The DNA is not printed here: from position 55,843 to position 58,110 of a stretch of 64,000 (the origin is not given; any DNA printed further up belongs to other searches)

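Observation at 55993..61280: Two tandem CbcL-like genes (multiheme cytochrome c fused to diheme cytochrome b) under a TetR-family regulator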

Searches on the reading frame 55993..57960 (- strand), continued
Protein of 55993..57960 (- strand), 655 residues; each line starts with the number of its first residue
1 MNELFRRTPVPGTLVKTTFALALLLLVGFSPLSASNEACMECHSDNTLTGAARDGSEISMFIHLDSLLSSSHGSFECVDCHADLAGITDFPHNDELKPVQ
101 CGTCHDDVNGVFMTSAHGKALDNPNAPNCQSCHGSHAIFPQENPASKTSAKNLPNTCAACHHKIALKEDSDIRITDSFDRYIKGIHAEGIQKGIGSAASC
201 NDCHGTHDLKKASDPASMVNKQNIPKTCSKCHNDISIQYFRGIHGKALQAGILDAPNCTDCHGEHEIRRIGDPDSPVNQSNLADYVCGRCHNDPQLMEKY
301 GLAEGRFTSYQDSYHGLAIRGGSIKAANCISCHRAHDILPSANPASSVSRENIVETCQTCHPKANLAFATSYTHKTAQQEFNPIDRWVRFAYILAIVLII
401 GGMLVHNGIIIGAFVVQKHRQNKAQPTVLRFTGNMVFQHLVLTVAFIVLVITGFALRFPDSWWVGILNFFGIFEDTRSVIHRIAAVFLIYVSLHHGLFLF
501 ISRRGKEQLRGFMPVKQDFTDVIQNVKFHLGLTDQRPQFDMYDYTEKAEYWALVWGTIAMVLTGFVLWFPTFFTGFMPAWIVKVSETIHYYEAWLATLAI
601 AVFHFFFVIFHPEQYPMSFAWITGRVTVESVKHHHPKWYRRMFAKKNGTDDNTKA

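Call 16: find_encoding_contigs(protein=P0127, flank=10000, max_places=2)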
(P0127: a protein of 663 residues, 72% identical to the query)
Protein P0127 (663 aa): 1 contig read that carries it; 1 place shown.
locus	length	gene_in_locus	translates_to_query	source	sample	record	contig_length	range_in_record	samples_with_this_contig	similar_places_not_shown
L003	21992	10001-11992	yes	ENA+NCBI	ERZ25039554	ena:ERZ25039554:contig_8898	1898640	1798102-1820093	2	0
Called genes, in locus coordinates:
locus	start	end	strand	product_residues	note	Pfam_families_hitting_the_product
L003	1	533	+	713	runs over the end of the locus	-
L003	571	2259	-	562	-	PF12801:Fer4_5, PF13183:Fer4_8 (faint), PF13484:Fer4_16 (faint), PF00037:Fer4 (weak), PF12838:Fer4_7 (weak), PF00037:Fer4 (weak), PF12797:Fer4_2 (weak), PF12837:Fer4_6 (weak), +4 more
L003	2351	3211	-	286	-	PF04015:DUF362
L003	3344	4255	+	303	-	PF20244:DUF6599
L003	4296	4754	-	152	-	PF13636:Methyltranf_PUA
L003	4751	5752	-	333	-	PF17125:Methyltr_RsmF_N, PF01728:FtsJ (faint), PF01189:Methyltr_RsmB-F, PF13847:Methyltransf_31 (weak)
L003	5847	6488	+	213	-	PF02390:Methyltransf_4, PF13847:Methyltransf_31 (weak), PF13649:Methyltransf_25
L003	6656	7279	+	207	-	PF00440:TetR_N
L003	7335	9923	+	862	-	PF02085:Cytochrom_CIII (faint), PF14522:Cytochrome_C7 (faint), PF14537:Cytochrom_c3_2 (faint), PF09699:Paired_CXXCH_1 (weak)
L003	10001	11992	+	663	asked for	PF03264:Cytochrom_NNT (faint), PF02085:Cytochrom_CIII (faint), PF09699:Paired_CXXCH_1 (faint), PF14522:Cytochrome_C7 (faint), PF14537:Cytochrom_c3_2 (faint), PF01292:Ni_hydr_CYTB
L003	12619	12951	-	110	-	PF12779:WXXGXW (faint)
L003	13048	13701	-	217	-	PF13441:Gly-zipper_YMGG (faint)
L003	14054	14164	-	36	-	-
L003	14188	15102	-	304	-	PF00482:T2SSF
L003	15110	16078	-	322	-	PF00482:T2SSF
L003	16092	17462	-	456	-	PF00437:T2SSE, PF27713:UCP018868 (weak)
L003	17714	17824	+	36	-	-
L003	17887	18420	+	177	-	PF13401:AAA_22 (weak), PF20720:nSTAND3 (weak), PF00004:AAA (weak), PF01926:MMR_HSR1 (faint), PF03266:NTPase_1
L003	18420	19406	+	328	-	PF08240:ADH_N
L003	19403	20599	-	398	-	-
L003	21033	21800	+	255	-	PF00669:Flagellin_N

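Call 17: find_encoding_contigs(protein=P0175, flank=10000, max_places=1)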
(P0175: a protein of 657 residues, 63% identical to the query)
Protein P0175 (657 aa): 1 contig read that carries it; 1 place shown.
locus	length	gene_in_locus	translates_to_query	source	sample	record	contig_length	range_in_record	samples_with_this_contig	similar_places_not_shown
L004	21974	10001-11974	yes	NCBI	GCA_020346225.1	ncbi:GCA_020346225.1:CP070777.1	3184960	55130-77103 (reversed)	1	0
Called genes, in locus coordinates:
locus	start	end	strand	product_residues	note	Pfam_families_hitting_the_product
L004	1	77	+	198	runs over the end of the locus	PF00440:TetR_N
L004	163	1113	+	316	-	PF14522:Cytochrome_C7 (faint), PF22678:Cytochrom_c_NrfB-like (faint), PF14537:Cytochrom_c3_2 (weak), PF09699:Paired_CXXCH_1, PF22113:Mtrc-MtrF_II-IV_dom (weak), PF09699:Paired_CXXCH_1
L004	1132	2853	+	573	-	-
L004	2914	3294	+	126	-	-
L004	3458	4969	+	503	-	PF03264:Cytochrom_NNT, PF14522:Cytochrome_C7 (faint), PF14537:Cytochrom_c3_2 (faint)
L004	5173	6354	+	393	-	PF14522:Cytochrome_C7 (faint), PF14537:Cytochrom_c3_2 (faint), PF02085:Cytochrom_CIII (faint), PF09699:Paired_CXXCH_1 (faint)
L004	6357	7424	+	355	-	PF09699:Paired_CXXCH_1 (faint), PF14522:Cytochrome_C7 (faint), PF14537:Cytochrom_c3_2 (weak)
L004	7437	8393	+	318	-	PF01292:Ni_hydr_CYTB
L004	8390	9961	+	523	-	PF02085:Cytochrom_CIII (faint), PF14537:Cytochrom_c3_2 (faint), PF14522:Cytochrome_C7 (weak)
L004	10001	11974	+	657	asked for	PF02085:Cytochrom_CIII (faint), PF14522:Cytochrome_C7 (faint), PF14537:Cytochrom_c3_2 (faint), PF01292:Ni_hydr_CYTB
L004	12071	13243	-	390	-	-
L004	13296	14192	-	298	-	PF24400:DUF7544 (weak)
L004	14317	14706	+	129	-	PF14478:DUF4430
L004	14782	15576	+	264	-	PF00793:DAHP_synth_1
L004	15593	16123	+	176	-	PF00702:Hydrolase (faint), PF08282:Hydrolase_3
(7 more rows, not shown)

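Call 18: find_encoding_contigs(protein=P0239, flank=10000, max_places=1)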
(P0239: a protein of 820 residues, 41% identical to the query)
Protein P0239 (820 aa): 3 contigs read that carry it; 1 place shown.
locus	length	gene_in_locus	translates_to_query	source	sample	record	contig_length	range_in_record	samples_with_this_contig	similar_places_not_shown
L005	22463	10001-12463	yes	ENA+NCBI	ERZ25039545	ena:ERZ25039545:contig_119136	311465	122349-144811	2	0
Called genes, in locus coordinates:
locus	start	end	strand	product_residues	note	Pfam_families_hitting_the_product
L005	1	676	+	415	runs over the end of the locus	-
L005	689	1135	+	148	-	PF02085:Cytochrom_CIII (faint), PF14522:Cytochrome_C7 (faint)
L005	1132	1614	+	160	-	PF14522:Cytochrome_C7 (faint)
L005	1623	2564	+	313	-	PF14522:Cytochrome_C7 (faint), PF02085:Cytochrom_CIII (faint), PF09698:GSu_C4xC__C2xCH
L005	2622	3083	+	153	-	-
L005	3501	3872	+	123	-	PF01578:Cytochrom_C_asm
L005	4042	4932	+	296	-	PF05140:ResB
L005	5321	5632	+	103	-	PF05140:ResB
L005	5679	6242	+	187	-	PF14522:Cytochrome_C7 (faint), PF22113:Mtrc-MtrF_II-IV_dom (weak), PF09699:Paired_CXXCH_1 (faint), PF13435:Cytochrome_C554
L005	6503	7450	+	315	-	PF12838:Fer4_7 (weak), PF13247:Fer4_11, PF00037:Fer4 (weak), PF12797:Fer4_2 (weak), PF12837:Fer4_6 (weak), PF13237:Fer4_10, PF13187:Fer4_9 (weak)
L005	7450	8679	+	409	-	PF03916:NrfD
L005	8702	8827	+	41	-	PF28260:DVU_0533 (weak)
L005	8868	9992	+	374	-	PF14522:Cytochrome_C7 (faint), PF02085:Cytochrom_CIII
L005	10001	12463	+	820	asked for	PF02085:Cytochrom_CIII (faint), PF09699:Paired_CXXCH_1 (faint), PF14522:Cytochrome_C7 (faint), PF14537:Cytochrom_c3_2 (faint), PF22113:Mtrc-MtrF_II-IV_dom (faint), PF22678:Cytochrom_c_NrfB-like (faint), PF01292:Ni_hydr_CYTB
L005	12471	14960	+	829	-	PF02085:Cytochrom_CIII (faint), PF09699:Paired_CXXCH_1 (faint), PF14522:Cytochrome_C7 (faint), PF14537:Cytochrom_c3_2 (faint), PF22113:Mtrc-MtrF_II-IV_dom (faint)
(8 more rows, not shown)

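Call 48: search_protein_representatives(protein=window:55993-57960:-)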
Query: 655 residues. Proteins with E-value up to 0.001 (for the whole library): 6023; up to 1e-10: 3566; up to 1e-30: 1012. The best 150 are listed.
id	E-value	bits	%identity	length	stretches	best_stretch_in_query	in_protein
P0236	1.4e-217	740.7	40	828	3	100-643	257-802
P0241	9.5e-200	681.8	44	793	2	181-645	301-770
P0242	4.4e-199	679.6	47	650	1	22-649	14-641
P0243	1.5e-195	667.9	43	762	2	184-653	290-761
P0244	4.5e-188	643.2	46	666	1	24-644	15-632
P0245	2.0e-183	627.8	45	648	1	21-644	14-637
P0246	5.6e-183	626.3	43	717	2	100-642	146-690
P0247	2.5e-182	624.2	40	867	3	100-636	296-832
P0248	6.0e-179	613.0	46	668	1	66-642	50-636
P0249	1.4e-177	608.5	41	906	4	193-643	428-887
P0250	1.9e-176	604.7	38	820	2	29-637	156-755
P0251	1.5e-174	598.5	43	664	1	24-648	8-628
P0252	3.5e-174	597.3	40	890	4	181-650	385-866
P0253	2.7e-172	591.0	44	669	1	27-645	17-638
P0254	2.9e-172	590.9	44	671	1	33-636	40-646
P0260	2.6e-160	551.4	36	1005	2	27-642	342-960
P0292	6.8e-127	441.0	43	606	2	197-642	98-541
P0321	2.6e-113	396.1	40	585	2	180-629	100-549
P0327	1.5e-110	387.0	41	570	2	181-636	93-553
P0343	1.2e-99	351.0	38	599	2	198-643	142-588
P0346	2.8e-98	346.5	40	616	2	196-621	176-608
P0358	2.1e-95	336.9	35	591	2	198-636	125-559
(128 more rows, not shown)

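Call 50: list_cluster_members(proteins=[P0292, P0321, P0327, P0343, P0358, P0346, P0242, P0236, P0001, P0260])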
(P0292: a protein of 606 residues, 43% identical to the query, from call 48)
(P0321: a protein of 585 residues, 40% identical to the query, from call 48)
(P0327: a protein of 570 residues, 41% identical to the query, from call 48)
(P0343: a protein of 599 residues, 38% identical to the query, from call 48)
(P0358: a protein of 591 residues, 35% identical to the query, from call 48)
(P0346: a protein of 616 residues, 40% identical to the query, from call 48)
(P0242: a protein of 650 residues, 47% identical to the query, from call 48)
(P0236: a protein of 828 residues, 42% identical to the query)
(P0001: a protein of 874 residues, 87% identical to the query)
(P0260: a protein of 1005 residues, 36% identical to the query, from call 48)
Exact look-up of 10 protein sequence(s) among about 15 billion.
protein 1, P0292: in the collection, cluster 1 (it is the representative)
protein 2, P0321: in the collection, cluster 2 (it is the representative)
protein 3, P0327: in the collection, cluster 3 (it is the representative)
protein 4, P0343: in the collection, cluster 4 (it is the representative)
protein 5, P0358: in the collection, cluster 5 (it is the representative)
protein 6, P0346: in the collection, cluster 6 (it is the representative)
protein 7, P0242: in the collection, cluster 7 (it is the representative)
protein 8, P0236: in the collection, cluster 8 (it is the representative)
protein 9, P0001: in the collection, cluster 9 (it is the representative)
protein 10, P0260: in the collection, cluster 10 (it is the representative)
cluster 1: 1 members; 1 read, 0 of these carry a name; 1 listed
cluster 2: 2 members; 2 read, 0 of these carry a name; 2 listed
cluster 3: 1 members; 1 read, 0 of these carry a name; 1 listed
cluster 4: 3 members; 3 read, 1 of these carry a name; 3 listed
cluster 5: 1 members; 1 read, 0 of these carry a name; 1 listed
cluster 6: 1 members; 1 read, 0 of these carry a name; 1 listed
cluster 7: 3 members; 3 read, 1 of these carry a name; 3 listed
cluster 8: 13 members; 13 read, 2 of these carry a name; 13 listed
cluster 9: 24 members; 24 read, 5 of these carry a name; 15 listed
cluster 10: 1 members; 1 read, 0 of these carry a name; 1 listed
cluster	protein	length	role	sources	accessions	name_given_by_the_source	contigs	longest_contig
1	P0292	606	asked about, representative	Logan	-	-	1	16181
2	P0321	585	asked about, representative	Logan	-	-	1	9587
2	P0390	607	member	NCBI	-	-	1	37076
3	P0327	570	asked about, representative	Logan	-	-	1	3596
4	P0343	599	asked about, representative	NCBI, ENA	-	-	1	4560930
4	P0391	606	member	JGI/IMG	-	predicted CXXCH cytochrome family protein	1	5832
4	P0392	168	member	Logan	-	-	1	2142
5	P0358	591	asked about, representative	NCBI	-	-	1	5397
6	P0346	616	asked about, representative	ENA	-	-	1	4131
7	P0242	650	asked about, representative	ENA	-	-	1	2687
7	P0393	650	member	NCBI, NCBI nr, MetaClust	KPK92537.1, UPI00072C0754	hypothetical protein AMJ80_06540 [bacterium SM23_31] | MAG: hypothetical protein AMJ80_06540 [bacterium SM23_31] | status=active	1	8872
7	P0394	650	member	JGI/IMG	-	-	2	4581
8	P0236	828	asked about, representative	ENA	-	-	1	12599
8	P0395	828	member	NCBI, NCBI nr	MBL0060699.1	MAG: cytochrome b/b6 domain-containing protein [bacterium] | cytochrome b/b6 domain-containing protein [bacterium]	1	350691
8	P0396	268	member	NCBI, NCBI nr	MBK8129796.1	MAG: cytochrome b/b6 domain-containing protein [bacterium] | cytochrome b/b6 domain-containing protein [bacterium]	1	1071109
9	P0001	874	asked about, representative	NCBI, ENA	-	-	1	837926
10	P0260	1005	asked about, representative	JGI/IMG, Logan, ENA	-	-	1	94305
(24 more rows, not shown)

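Call 51: predict_structure(alignment_id=A2)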
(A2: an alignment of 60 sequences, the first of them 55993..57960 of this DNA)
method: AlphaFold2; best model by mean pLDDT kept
length: 655 residues; sequences in the alignment: 60
mean_pLDDT: 79.1   pTM: 0.52
mean pLDDT of the five models: 79.1, 77.7, 77.5, 74.0, 71.3
residues with pLDDT >= 90: 68; 70-90: 462; 50-70: 111; < 50: 14
segments of 3 or more residues with pLDDT < 50: 1-3, 376-381, 653-655
pLDDT, mean of each block of 10 residues (from residue 1): 49 70 70 71 87 79 86 85 81 76 88 90 81 87 89 86 61 70 90 86 89 91 92 89 86 86 87 84 75 71 61 69 72 71 77 82 78 52 64 75 73 71 74 81 87 86 88 90 90 87 89 90 85 87 84 85 88 83 82 75 61 62 79 84 66 47
secondary structure, 60 per line:
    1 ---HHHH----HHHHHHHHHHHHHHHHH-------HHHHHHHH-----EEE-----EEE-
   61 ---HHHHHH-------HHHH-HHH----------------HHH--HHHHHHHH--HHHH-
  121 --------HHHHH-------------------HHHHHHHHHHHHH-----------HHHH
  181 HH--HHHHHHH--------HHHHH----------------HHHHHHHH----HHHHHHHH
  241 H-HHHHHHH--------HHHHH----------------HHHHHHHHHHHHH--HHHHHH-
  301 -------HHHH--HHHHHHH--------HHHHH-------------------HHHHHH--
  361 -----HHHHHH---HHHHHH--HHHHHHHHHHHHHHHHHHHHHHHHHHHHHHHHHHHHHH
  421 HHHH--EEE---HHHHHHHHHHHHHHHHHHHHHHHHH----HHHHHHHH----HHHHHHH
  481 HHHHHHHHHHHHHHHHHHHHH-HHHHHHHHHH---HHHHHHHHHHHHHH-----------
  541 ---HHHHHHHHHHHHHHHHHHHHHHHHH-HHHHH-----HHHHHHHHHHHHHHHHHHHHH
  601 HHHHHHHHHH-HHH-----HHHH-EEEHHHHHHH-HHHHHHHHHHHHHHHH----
elements in order: H4-7 H12-28 H36-43 E49-51 E57-59 H64-69 H77-80 H106-113 H116-119 H129-133 H153-165 H177-182 H185-191 H200-204 H221-228 H233-241 H243-249 H258-262 H279-291 H294-299 H308-311 H314-320 H329-333 H353-358 H366-371 H375-380 H383-424 E427-429 H433-457 H462-469 H474-501 H503-512 H516-529 H544-568 H570-574 H580-610 H620-623 E625-627 H628-634 H636-651

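Call 62: fold_search(model_id=the predicted structure, library=pdb)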
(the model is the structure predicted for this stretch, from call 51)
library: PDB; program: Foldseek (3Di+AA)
matches with E <= 10: 7; with E <= 0.001: 1
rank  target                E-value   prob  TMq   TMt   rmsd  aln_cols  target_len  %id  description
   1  1kqf_C                9.7e-06  1.00  0.28  0.76   4.4       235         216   19  FORMATE DEHYDROGENASE N FROM E. COLI (released 2002-03-15)
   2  6g94_A                1.1e+00  0.94  0.17  0.55   7.7       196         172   16  Structure of E. coli hydrogenase-1 C19G variant in complex with cytochrome b (released 2018-06-13)
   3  6g94_B                3.3e+00  0.35  0.13  0.47  17.2       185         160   16  Structure of E. coli hydrogenase-1 C19G variant in complex with cytochrome b (released 2018-06-13)
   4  9g9t_A                3.9e+00  0.15  0.13  0.21  15.8       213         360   16  Cryo-EM structure of the Toxoplasma gondii respiratory chain complex III inhibited by ELQ-300 (released 2025-06-18)
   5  1q90_B                7.6e+00  0.11  0.13  0.33  15.5       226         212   15  Structure of the cytochrome b6f (plastohydroquinone : plastocyanin oxidoreductase) from Chlamydomonas reinhardtii (released 2003-12-09)
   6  8asi_F                7.9e+00  0.08  0.13  0.17  15.7       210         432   12  Four subunit cytochrome b-c1 complex from Rhodobacter sphaeroides in native nanodiscs - consensus refinement in the b- (released 2023-03-15)
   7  7tgh_3C               8.3e+00  0.10  0.12  0.18  11.8       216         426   13  Cryo-EM structure of respiratory super-complex CI+III2 from Tetrahymena thermophila (released 2022-04-06)
